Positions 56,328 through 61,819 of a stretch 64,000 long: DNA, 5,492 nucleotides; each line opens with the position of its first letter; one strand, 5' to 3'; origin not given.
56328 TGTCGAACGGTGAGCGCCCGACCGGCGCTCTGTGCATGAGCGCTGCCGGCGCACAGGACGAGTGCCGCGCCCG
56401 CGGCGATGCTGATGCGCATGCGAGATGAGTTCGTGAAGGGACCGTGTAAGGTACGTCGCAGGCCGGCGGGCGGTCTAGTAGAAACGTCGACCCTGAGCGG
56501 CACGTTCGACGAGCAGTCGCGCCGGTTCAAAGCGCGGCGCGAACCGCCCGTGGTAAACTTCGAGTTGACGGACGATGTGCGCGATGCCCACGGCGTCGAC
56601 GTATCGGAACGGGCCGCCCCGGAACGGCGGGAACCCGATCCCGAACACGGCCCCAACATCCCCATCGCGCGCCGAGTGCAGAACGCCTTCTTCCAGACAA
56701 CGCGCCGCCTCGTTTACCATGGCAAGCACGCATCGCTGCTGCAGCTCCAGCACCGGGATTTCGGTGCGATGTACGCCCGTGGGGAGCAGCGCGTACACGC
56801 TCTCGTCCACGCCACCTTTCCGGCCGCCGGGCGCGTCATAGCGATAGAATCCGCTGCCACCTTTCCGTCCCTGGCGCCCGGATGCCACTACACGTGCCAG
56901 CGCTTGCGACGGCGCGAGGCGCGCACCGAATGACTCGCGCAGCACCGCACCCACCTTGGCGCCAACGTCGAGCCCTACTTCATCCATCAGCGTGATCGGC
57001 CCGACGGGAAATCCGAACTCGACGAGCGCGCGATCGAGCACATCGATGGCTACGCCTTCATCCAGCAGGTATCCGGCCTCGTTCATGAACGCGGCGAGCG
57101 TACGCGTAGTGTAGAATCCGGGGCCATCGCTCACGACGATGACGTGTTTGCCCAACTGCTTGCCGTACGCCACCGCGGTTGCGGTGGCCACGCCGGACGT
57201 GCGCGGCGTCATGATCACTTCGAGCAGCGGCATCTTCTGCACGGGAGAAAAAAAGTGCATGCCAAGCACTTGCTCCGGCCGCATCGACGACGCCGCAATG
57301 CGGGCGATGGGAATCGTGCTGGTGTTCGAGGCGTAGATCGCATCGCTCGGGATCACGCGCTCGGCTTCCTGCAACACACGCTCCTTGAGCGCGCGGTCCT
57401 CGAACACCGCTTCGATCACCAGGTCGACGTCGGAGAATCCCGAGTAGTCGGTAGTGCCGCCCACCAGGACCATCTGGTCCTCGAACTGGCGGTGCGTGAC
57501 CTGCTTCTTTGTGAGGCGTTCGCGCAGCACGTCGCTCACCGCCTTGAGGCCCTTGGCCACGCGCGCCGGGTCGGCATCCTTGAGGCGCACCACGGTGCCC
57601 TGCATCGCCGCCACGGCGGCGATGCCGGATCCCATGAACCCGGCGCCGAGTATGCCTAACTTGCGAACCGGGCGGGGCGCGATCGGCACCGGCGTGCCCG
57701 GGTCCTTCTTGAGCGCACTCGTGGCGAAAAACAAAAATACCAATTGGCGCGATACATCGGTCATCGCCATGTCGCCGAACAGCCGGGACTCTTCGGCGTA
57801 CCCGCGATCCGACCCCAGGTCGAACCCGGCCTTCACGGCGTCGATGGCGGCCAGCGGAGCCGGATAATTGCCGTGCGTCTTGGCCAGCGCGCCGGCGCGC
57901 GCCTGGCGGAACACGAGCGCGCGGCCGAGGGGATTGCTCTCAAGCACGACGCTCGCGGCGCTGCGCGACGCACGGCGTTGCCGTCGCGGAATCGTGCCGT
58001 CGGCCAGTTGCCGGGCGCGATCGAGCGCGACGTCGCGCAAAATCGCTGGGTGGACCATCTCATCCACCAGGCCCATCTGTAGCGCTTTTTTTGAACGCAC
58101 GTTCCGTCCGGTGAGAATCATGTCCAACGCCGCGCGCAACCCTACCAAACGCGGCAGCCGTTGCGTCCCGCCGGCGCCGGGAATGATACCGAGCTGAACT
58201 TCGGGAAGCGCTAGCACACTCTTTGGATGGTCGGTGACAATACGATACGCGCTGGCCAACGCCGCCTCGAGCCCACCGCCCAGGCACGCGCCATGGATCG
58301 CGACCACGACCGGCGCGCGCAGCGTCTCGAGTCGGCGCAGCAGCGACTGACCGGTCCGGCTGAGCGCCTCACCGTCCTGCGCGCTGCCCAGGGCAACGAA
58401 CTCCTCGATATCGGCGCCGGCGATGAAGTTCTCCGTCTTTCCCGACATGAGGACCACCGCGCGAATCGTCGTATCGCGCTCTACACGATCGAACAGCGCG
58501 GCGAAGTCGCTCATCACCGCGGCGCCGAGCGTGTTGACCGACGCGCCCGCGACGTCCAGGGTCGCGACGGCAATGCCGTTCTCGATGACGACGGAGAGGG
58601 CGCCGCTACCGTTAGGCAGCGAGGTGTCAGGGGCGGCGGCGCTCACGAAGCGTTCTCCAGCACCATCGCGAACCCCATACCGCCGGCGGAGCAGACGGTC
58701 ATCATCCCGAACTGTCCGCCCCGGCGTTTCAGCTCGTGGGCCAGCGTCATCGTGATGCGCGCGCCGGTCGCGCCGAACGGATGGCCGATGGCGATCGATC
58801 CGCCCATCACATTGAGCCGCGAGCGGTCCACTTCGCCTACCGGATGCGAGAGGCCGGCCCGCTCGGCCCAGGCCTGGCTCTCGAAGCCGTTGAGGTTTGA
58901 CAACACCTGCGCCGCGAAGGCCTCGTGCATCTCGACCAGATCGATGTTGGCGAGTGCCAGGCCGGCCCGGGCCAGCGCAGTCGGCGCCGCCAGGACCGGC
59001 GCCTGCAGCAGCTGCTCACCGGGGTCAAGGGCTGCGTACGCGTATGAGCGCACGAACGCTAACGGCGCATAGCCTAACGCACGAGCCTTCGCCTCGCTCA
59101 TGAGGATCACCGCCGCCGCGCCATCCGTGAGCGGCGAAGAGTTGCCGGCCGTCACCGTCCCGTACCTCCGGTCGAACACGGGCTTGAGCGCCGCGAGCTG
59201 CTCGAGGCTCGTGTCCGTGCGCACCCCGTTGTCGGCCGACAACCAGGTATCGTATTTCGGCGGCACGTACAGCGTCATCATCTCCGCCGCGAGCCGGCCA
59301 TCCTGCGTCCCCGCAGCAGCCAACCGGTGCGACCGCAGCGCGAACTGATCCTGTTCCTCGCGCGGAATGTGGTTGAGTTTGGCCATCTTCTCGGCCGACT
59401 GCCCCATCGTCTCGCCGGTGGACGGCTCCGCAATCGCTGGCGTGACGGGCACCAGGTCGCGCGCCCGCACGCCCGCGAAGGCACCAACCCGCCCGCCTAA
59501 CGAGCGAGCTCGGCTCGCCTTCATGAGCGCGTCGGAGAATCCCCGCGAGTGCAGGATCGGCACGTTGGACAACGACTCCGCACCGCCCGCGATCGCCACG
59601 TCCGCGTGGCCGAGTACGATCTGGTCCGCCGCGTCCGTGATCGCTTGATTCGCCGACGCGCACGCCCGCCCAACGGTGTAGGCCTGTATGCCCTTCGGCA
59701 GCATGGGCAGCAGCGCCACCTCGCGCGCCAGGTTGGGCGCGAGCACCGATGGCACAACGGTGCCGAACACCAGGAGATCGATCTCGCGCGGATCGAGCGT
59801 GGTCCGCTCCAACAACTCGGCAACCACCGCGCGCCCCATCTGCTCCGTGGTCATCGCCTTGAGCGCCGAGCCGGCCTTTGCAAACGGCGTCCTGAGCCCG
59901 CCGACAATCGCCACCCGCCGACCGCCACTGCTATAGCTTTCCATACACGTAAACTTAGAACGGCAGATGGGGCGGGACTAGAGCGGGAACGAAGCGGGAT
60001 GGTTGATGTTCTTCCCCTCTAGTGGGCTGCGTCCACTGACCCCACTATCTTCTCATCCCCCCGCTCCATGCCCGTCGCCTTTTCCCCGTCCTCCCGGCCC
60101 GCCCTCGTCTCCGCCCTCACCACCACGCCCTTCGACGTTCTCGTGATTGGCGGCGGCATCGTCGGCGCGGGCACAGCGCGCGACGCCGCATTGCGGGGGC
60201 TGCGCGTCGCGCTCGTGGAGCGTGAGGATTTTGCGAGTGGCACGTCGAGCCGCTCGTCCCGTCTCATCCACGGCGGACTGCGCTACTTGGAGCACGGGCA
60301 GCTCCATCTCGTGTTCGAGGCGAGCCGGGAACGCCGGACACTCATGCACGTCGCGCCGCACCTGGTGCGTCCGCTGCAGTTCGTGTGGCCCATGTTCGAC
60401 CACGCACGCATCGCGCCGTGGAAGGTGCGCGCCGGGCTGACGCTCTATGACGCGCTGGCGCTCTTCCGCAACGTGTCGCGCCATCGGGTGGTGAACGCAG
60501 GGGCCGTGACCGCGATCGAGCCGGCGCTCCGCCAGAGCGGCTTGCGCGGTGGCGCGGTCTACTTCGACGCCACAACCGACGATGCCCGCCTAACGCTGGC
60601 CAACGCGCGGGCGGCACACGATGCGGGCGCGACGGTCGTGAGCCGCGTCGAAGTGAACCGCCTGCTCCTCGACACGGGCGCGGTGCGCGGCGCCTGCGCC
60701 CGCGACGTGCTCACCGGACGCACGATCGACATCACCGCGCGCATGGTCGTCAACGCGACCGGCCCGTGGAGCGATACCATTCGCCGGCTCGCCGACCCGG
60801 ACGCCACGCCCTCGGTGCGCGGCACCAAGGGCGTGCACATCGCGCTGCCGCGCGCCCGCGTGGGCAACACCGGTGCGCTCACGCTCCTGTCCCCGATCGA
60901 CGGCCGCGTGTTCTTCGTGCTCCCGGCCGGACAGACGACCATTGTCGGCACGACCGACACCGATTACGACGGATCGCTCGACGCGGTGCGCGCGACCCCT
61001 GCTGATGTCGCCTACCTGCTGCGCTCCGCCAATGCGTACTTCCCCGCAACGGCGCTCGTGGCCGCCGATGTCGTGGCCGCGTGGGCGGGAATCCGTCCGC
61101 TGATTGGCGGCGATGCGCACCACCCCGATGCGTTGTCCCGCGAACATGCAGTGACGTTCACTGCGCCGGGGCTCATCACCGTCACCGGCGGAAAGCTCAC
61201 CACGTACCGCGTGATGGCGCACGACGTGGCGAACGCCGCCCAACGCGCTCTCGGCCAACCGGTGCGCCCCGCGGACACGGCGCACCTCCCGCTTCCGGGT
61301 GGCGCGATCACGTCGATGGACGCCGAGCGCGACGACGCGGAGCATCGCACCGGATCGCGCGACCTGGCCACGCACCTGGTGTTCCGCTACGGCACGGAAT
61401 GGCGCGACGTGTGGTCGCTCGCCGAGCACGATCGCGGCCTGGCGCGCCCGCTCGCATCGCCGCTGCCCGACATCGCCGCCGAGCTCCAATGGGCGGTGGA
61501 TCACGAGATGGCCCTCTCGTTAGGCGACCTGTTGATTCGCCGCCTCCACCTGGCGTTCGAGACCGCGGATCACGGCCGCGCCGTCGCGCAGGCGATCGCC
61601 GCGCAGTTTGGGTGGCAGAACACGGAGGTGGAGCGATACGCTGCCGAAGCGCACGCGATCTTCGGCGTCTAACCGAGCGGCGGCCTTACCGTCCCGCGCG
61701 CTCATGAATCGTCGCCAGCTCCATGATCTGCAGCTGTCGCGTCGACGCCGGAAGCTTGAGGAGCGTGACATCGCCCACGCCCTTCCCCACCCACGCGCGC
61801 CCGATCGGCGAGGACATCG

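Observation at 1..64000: Hyper-abundant heptamer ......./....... at about 1 per kb, in all usable reading frames, forcing rare codons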

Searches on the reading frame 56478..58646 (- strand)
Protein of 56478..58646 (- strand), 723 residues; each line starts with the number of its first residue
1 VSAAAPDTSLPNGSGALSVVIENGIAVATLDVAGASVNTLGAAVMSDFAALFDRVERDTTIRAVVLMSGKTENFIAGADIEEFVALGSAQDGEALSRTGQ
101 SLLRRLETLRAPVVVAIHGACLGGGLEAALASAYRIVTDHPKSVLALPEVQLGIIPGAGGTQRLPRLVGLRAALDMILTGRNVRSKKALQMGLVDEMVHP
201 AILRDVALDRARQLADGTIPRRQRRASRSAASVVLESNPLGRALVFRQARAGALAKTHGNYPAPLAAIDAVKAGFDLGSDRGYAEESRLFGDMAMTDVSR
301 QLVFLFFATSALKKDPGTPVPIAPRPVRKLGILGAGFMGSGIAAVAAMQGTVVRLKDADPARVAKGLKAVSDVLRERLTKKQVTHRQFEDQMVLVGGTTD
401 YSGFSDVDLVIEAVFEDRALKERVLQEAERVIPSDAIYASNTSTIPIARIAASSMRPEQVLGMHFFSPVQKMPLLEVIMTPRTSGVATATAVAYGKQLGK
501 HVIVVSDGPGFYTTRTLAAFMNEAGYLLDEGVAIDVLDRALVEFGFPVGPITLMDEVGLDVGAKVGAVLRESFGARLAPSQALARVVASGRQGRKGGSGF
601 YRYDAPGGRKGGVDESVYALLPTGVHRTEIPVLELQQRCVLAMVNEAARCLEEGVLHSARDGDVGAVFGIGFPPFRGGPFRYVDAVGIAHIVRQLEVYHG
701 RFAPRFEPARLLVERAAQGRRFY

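Call 30: search_protein_families(library=pfam, proteins=[window:56478-58646:-], max_evalue=0.0001)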
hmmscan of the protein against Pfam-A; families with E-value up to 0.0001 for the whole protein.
window:56478-58646:- (723 aa): 4 families
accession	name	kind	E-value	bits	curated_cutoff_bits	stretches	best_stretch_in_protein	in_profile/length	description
PF02737.24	3HCDH_N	-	1.8e-54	184.8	22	1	329-507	1-179/180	3-hydroxyacyl-CoA dehydrogenase, NAD binding domain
PF00378.25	ECH_1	-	4.5e-40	138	27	1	22-217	3-193/251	Enoyl-CoA hydratase/isomerase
PF00725.27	3HCDH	-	4.6e-30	104.4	22.1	1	510-603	1-97/97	3-hydroxyacyl-CoA dehydrogenase, C-terminal domain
PF16113.10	ECH_2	-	1.1e-26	94.6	27.2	1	35-207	10-181/335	Enoyl-CoA hydratase/isomerase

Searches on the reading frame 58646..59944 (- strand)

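Call 30: search_protein_families(library=pfam, proteins=[window:58646-59944:-], max_evalue=0.0001)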
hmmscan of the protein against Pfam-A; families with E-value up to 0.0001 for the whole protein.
window:58646-59944:- (433 aa): 3 families
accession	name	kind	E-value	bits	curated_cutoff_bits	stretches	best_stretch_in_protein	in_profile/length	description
PF00108.29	Thiolase_N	-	2.4e-65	220.9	26.4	1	11-284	1-259/260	Thiolase, N-terminal domain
PF02803.24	Thiolase_C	-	3.4e-41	140.2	27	1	293-430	2-122/123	Thiolase, C-terminal domain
PF00109.32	ketoacyl-synt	-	1.2e-06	28.7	20.8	1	88-128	167-207/252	Beta-ketoacyl synthase, N-terminal domain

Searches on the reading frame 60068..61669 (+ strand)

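Call 30: search_protein_families(library=pfam, proteins=[window:60068-61669:+], max_evalue=0.0001)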
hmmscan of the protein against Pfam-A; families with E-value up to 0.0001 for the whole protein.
window:60068-61669:+ (534 aa): 6 families
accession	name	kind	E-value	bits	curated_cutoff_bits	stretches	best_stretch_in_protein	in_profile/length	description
PF01266.30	DAO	-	8.7e-61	206.8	27.9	1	23-381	1-353/353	FAD dependent oxidoreductase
PF16901.10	DAO_C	-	1.1e-23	83.9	31.4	1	403-516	2-121/126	C-terminal domain of alpha-glycerophosphate oxidase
PF00890.30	FAD_binding_2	-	3.3e-09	36.9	20.4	1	23-255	1-229/414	FAD binding domain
PF01494.25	FAD_binding_3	-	8e-07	29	22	1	23-314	3-248/349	FAD binding domain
PF12831.13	FAD_oxidored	-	2.6e-05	24.2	27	1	23-66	1-44/416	FAD dependent oxidoreductase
PF13450.12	NAD_binding_8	-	7.1e-05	23.5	21.9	0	26-77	1-48/68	NAD(P)-binding Rossmann-like domain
